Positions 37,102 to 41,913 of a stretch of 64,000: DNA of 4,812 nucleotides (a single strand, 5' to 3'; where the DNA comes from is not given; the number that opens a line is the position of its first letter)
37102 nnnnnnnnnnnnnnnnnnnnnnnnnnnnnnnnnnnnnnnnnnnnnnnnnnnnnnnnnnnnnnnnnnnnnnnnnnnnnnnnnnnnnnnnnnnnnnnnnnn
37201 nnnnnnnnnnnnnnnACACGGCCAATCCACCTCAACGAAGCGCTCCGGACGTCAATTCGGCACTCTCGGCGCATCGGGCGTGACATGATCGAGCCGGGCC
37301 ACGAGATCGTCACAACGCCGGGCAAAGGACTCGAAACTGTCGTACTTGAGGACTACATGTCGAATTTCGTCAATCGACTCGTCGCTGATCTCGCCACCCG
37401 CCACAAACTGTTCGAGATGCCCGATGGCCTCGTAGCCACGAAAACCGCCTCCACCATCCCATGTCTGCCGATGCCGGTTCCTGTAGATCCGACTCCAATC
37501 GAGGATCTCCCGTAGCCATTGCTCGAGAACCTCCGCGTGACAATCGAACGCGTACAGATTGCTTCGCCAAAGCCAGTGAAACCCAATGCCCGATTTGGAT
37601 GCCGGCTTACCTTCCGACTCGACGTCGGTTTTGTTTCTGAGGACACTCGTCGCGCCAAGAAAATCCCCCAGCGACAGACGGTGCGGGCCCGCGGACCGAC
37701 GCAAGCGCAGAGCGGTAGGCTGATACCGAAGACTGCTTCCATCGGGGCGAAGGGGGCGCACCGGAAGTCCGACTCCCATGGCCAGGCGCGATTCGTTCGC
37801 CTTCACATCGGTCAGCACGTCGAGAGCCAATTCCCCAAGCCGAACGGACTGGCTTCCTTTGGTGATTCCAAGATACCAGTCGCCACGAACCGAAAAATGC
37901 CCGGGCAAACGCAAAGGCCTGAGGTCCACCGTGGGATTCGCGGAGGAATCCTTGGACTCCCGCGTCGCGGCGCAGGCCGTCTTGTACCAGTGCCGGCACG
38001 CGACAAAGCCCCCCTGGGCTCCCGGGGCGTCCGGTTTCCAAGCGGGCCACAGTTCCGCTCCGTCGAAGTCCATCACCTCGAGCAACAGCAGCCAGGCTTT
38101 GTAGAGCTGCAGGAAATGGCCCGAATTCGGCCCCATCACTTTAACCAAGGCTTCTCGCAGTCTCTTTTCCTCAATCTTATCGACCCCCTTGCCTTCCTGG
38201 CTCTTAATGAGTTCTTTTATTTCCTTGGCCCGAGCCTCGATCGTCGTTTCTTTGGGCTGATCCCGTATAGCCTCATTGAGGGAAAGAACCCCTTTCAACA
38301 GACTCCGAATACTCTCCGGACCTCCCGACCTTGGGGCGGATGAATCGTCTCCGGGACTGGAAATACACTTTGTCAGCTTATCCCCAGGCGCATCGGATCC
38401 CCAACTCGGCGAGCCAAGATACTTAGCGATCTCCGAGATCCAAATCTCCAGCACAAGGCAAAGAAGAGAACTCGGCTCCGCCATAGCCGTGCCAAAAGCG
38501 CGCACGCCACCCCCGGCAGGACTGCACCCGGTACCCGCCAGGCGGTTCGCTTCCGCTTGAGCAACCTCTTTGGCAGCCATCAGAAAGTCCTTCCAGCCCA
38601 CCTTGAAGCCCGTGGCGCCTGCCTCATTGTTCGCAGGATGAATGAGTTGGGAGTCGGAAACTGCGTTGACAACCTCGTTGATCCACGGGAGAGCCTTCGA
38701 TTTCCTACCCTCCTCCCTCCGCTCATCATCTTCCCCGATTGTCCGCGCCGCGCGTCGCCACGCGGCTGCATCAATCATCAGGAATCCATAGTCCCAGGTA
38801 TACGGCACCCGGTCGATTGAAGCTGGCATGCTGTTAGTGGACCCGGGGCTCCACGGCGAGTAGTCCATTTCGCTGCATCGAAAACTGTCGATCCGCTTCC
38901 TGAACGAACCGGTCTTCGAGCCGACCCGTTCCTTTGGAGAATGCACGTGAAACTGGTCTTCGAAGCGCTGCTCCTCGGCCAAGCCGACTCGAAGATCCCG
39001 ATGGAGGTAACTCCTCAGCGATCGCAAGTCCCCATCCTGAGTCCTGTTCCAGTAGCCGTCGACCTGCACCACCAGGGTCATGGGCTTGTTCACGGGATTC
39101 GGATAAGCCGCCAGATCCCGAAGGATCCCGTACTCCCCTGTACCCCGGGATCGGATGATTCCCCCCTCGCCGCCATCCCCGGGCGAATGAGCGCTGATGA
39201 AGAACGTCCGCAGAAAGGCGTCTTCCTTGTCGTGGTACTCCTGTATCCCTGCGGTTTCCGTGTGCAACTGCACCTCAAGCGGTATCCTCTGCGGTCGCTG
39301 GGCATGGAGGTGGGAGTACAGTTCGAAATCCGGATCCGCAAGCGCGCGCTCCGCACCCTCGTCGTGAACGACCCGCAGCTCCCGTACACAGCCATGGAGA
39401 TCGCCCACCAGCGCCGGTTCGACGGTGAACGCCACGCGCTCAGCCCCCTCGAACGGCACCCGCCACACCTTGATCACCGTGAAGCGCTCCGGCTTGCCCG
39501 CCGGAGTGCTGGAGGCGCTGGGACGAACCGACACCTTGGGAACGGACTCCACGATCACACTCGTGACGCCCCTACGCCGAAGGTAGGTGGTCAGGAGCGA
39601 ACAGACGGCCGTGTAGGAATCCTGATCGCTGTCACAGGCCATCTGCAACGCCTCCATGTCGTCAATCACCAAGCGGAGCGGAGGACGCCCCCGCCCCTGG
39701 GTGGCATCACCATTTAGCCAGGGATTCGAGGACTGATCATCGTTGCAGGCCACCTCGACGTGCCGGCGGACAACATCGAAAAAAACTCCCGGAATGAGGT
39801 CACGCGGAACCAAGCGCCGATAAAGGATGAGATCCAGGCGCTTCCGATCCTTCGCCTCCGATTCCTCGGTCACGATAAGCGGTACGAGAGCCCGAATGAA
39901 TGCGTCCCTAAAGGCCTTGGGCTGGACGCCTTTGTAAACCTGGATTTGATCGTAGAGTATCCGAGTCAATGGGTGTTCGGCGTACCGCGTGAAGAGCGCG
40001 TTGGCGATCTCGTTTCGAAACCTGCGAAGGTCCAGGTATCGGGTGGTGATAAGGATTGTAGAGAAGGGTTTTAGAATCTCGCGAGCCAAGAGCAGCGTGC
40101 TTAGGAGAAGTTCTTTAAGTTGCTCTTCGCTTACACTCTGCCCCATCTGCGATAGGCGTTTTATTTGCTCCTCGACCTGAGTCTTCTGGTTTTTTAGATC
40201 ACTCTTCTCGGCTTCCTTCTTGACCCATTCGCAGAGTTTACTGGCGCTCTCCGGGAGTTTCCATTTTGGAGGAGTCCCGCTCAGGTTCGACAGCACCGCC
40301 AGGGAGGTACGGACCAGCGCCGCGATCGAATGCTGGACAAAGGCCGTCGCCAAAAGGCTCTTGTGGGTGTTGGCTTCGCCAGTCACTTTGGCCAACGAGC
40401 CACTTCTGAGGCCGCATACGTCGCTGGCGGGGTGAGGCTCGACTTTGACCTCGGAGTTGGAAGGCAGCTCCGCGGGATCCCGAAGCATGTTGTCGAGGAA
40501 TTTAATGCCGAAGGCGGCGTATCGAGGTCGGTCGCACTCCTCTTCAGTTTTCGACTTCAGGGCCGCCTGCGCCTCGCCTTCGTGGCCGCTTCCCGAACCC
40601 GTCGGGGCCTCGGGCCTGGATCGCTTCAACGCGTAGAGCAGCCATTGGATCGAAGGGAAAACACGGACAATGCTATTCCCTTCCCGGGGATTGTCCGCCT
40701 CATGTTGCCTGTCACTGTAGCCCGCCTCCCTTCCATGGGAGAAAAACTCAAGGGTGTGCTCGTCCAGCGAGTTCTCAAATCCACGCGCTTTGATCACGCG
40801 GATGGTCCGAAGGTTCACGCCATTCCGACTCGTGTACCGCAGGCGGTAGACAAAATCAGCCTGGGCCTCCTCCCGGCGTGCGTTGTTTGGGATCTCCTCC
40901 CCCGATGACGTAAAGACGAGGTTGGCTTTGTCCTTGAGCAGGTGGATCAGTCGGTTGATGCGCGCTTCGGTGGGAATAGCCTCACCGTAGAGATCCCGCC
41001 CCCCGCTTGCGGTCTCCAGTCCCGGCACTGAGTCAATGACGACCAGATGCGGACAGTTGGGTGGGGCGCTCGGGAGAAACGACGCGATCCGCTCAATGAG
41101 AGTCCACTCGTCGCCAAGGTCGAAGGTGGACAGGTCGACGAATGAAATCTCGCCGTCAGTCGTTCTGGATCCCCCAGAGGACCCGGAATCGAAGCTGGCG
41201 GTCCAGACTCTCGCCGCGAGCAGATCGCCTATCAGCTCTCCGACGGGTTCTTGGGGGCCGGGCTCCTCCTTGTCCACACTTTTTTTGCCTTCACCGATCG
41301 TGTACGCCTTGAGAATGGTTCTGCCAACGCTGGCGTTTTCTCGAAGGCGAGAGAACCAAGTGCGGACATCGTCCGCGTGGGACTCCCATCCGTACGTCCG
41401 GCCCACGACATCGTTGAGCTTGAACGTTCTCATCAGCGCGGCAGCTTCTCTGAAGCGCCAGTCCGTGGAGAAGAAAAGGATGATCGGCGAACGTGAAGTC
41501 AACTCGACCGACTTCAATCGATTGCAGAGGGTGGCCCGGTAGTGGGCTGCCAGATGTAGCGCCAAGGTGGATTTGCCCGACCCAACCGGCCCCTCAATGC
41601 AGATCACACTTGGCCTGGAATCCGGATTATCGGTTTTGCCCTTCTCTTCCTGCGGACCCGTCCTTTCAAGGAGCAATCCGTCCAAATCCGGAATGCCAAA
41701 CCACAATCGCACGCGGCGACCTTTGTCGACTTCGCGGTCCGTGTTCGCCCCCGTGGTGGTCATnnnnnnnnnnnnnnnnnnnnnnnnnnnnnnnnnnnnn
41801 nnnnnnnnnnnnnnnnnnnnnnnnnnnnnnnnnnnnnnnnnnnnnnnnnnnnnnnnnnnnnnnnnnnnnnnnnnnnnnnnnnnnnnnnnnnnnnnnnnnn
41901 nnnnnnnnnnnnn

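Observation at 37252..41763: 1503-aa architecture: active KaiC-like domain + degenerate KaiC-like domain + cytoplasmic solute-binding-protein-like tail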

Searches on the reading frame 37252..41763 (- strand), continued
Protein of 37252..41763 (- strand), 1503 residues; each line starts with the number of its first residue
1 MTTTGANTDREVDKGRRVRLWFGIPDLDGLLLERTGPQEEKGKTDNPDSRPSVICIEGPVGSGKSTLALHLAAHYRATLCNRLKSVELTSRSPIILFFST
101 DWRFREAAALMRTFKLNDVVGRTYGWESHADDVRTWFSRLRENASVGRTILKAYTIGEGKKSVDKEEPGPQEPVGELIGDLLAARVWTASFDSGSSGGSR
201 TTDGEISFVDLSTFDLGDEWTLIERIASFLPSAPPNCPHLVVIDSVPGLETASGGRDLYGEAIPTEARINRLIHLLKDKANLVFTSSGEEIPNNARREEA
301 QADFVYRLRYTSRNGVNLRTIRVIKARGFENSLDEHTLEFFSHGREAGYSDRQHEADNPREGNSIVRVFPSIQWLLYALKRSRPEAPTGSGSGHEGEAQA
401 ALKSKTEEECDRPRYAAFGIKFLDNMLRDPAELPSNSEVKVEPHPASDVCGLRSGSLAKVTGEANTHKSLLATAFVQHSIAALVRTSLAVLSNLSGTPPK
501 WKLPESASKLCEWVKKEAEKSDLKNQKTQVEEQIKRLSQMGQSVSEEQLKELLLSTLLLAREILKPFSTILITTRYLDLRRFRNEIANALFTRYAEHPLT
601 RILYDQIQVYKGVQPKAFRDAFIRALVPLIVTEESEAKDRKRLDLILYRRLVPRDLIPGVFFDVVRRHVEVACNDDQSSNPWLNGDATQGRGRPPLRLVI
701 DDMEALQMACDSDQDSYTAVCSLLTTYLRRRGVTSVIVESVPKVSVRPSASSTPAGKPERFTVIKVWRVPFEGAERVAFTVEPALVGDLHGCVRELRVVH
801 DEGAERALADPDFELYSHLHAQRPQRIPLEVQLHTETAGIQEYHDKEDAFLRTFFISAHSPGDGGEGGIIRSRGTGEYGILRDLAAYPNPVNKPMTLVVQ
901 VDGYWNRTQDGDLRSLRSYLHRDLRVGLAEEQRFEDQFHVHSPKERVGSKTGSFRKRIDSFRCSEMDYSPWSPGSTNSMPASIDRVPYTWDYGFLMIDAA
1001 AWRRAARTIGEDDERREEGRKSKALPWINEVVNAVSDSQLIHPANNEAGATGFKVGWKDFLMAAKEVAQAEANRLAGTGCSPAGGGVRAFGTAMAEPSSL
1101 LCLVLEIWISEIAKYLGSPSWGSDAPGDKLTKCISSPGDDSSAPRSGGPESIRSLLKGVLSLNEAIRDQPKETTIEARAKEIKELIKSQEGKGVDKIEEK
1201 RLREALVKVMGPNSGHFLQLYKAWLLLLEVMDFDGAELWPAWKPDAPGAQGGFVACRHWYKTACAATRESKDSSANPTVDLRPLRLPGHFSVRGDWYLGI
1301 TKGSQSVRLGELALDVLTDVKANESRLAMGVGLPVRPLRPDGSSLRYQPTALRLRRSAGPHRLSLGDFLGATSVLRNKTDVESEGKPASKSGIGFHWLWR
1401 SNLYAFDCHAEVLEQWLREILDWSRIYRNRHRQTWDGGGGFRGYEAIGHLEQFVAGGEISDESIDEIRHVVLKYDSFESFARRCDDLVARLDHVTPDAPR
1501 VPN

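Call 104: search_protein_families(library=pfam, proteins=[L074:5451-6992:+, L075:5433-6977:+, L073:5280-6989:+, L039:13391-15196:-], max_evalue=0.01)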
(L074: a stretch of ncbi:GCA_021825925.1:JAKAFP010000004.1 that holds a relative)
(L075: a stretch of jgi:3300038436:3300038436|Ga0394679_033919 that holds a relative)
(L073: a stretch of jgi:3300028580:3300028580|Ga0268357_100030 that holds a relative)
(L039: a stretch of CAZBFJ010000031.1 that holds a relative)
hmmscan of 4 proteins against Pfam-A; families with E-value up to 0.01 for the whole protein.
L074:5451-6992:+ (514 aa): 1 family
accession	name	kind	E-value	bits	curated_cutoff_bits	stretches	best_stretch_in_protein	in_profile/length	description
PF24391.1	HD-CE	-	3.9e-16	60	27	1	46-202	11-190/263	HD-CE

L075:5433-6977:+ (515 aa): 2 families
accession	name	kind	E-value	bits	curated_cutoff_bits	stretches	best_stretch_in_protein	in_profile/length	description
PF24391.1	HD-CE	-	1.1e-16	61.8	27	1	60-197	11-186/263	HD-CE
PF01966.28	HD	-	0.00017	22.3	22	1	88-156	21-85/116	HD domain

L073:5280-6989:+ (570 aa): 1 family
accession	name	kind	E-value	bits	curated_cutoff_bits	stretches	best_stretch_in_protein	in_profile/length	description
PF24391.1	HD-CE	-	8.1e-06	26.2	27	1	66-139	24-151/263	HD-CE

L039:13391-15196:- (602 aa): 2 families
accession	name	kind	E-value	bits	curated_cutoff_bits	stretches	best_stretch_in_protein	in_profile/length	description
PF24391.1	HD-CE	-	3.9e-12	46.8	27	1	68-202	9-197/263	HD-CE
PF01966.28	HD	-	0.0075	17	22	0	102-190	31-114/116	HD domain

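Call 106: find_encoding_contigs(protein=P0168, flank=6000, max_places=1)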
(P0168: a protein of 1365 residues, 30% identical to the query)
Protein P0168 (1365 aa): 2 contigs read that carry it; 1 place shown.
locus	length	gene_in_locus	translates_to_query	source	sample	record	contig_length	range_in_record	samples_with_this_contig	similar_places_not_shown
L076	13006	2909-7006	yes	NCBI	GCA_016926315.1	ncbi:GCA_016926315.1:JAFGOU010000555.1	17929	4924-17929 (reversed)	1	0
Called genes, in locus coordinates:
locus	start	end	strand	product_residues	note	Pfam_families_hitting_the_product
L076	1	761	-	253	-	PF01336:tRNA_anti-codon, PF00152:tRNA-synt_2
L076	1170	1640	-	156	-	-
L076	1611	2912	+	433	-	-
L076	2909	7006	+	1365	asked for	PF06745:ATPase (weak), PF13481:AAA_25 (faint), PF06745:ATPase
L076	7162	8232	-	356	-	PF00793:DAHP_synth_1, PF01817:CM_2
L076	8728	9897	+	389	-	-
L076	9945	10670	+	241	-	PF22624:AASDHPPT_N (faint), PF01648:ACPS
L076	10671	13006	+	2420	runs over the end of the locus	PF00501:AMP-binding, PF13193:AMP-binding_C, PF00550:PP-binding, PF00109:ketoacyl-synt, PF02801:Ketoacyl-synt_C, PF16197:KAsynt_C_assoc, PF22621:CurL-like_PKS_C, PF00698:Acyl_transf_1, +6 more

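Call 107: find_encoding_contigs(protein=P0184, flank=6000, max_places=1)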
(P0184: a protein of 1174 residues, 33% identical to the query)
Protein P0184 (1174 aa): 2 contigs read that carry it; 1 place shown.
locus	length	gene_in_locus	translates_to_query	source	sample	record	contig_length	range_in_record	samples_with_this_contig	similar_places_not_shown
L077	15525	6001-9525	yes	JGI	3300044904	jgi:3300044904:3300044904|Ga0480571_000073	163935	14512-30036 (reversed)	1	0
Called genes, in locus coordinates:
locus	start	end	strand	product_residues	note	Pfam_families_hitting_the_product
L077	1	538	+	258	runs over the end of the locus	-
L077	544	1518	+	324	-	PF14378:PAP2_3, PF01569:PAP2 (weak)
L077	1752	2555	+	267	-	PF14099:Polysacc_lyase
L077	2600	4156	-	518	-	PF01875:Memo, PF01871:AMMECR1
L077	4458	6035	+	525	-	PF24391:HD-CE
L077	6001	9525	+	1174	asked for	PF06745:ATPase (faint), PF13481:AAA_25 (faint)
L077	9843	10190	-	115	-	PF02311:AraC_binding (weak), PF07883:Cupin_2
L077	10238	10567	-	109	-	PF01909:NTP_transf_2, PF18765:Polbeta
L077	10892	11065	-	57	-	-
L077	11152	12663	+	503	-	PF03264:Cytochrom_NNT, PF14522:Cytochrome_C7 (faint), PF14537:Cytochrom_c3_2 (faint)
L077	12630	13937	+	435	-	PF09699:Paired_CXXCH_1 (faint), PF14522:Cytochrome_C7 (faint), PF14537:Cytochrom_c3_2 (weak)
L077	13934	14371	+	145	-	PF00355:Rieske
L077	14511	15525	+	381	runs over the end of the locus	PF00033:Cytochrome_B, PF13631:Cytochrom_B_N_2, PF00032:Cytochrom_B_C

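Call 110: search_protein_families(library=padloc, proteins=[L074:5451-6992:+, L074:7001-10720:+, L039:13391-15196:-, L039:9714-13388:-], max_evalue=0.01)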
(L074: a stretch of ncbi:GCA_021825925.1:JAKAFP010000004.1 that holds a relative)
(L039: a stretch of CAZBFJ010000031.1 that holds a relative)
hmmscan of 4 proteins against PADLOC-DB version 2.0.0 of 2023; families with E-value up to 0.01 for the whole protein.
L074:5451-6992:+ (514 aa): 0 families

L074:7001-10720:+ (1240 aa): 1 family
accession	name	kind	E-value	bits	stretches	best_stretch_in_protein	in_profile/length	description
PDLC04140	mad8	-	4.9e-07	27.6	1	48-209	26-129/314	mads_8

L039:13391-15196:- (602 aa): 0 families

L039:9714-13388:- (1225 aa): 1 family
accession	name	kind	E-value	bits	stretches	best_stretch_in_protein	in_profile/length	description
PDLC04140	mad8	-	0.00015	19.4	1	93-290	28-218/314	mads_8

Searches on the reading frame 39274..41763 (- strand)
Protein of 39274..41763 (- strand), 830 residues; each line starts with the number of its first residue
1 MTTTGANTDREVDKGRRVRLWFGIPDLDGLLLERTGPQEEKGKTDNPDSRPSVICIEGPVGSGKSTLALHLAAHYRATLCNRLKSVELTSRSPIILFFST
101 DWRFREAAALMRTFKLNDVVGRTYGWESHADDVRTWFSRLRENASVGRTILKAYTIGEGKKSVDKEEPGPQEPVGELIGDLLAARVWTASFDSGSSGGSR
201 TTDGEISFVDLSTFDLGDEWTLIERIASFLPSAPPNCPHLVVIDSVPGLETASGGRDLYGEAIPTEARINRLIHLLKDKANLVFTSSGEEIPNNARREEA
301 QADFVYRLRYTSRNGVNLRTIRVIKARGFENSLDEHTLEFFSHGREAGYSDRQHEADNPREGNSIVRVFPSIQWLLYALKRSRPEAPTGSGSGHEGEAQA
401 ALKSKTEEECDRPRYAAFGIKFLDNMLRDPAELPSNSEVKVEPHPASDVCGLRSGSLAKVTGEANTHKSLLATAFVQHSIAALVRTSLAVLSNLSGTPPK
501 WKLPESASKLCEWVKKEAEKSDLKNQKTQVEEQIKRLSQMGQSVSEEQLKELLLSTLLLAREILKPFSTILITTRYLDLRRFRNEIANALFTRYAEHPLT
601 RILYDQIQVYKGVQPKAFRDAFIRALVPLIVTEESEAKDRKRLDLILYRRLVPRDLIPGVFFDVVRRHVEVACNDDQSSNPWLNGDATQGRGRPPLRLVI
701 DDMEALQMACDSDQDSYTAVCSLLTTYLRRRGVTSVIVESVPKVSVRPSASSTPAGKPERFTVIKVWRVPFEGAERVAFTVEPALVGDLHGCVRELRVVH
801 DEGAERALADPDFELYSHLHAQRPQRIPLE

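Call 57: predict_structure(alignment_id=A5)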
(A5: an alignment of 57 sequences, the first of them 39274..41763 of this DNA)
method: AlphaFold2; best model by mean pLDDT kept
length: 830 residues; sequences in the alignment: 57
mean_pLDDT: 80.7   pTM: 0.87
mean pLDDT of the five models: 80.7, 80.0, 79.5, 79.4, 77.5
residues with pLDDT >= 90: 366; 70-90: 253; 50-70: 155; < 50: 56
segments of 3 or more residues with pLDDT < 50: 1-14, 166-168, 388-394, 679-690, 745-747, 750-752, 755-757
pLDDT, mean of each block of 10 residues (from residue 1): 43 60 92 67 56 94 97 91 69 92 96 93 69 71 74 84 52 83 78 54 83 90 95 88 96 85 92 95 89 72 95 91 92 93 67 79 90 91 59 51 51 84 86 59 72 92 93 94 90 81 80 86 88 88 86 92 85 93 93 85 67 83 93 69 86 92 93 68 45 81 91 88 91 93 60 53 90 87 76 88 88 61 61
secondary structure, 60 per line:
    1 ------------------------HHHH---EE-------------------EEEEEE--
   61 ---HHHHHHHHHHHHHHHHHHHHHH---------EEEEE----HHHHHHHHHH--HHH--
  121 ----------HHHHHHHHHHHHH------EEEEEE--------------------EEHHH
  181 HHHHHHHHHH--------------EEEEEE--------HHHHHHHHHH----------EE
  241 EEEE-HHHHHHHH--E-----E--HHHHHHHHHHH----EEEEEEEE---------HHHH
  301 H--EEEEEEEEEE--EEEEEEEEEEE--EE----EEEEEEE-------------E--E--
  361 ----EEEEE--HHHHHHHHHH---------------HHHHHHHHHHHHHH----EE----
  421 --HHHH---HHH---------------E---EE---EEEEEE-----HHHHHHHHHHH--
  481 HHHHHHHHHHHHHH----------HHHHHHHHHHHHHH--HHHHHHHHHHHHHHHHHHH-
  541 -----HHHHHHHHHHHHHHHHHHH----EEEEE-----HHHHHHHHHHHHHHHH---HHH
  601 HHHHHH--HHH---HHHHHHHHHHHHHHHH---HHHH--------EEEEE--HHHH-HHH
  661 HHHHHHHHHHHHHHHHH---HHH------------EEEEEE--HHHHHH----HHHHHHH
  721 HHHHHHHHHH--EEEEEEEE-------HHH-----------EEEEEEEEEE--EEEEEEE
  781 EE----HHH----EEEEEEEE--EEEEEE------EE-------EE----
elements in order (helices of 4 or more, strands of 3 or more residues): H25-28 E53-58 H64-85 E95-99 H104-113 H131-143 E150-155 H178-190 E205-210 H219-228 E239-244 H246-253 H265-275 E280-287 H297-301 E304-313 E316-326 E335-341 E365-369 H372-381 H397-410 H423-426 E457-462 H468-478 H481-494 H505-518 H521-539 H546-564 E569-573 H579-594 H598-606 H615-630 H634-637 E646-650 H653-656 H658-677 E696-701 H704-709 H714-730 E733-740 E762-771 E774-782 E794-801 E804-809

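Call 59: fold_search(model_id=the predicted structure, library=pdb)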
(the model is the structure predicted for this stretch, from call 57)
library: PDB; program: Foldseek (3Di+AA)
matches with E <= 10: 1308; with E <= 0.001: 414
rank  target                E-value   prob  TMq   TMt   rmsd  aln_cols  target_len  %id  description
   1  7s67_A                1.4e-17  1.00  0.42  0.68   7.3       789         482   12  Extended conformation of daytime state KaiC (released 2021-09-22)
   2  7s66_A                3.7e-17  1.00  0.41  0.66   8.2       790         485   13  Extended conformation of nighttime state KaiC (released 2021-09-22)
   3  8zn7_C                3.3e-16  1.00  0.38  0.63   8.0       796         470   11  Crystal Structure of Designed Clock Protein KaiC (released 2025-04-16)
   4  8fwj_A                4.5e-16  1.00  0.38  0.55   8.2       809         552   13  Structure of dodecameric KaiC-RS-S413E/S414E complexed with KaiB-RS solved by cryo-EM (released 2023-03-22)
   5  8zn6_E                5.2e-16  1.00  0.40  0.64   8.1       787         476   12  Crystal Structure of Designed Clock Protein KaiC (released 2025-04-16)
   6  8zn5_C                7.5e-16  1.00  0.40  0.66   8.5       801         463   13  Crystal Structure of Designed Clock Protein KaiC (released 2025-04-16)
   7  8zn6_J                1.0e-15  1.00  0.41  0.67   8.0       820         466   11  Crystal Structure of Designed Clock Protein KaiC (released 2025-04-16)
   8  8zn6_I                1.0e-15  1.00  0.40  0.65   8.0       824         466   12  Crystal Structure of Designed Clock Protein KaiC (released 2025-04-16)
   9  4ijm_B                1.1e-15  1.00  0.38  0.59   8.9       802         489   12  Crystal structure of circadian clock protein KaiC A422V mutant (released 2013-02-13)
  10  8zn7_B                1.1e-15  1.00  0.40  0.65   7.6       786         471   11  Crystal Structure of Designed Clock Protein KaiC (released 2025-04-16)
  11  9ofh_A                1.3e-15  1.00  0.38  0.63   9.0       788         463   13  Extended conformation of dusk state KaiC (released 2025-05-14)
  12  8zn6_B                1.4e-15  1.00  0.41  0.67   7.9       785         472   13  Crystal Structure of Designed Clock Protein KaiC (released 2025-04-16)
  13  8zn6_C                1.4e-15  1.00  0.40  0.66   8.1       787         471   12  Crystal Structure of Designed Clock Protein KaiC (released 2025-04-16)
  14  7s65_C                1.6e-15  1.00  0.38  0.64   8.2       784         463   11  Compressed conformation of nighttime state KaiC (released 2021-09-22)
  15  7s65_B                1.6e-15  1.00  0.35  0.58   9.5       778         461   13  Compressed conformation of nighttime state KaiC (released 2021-09-22)
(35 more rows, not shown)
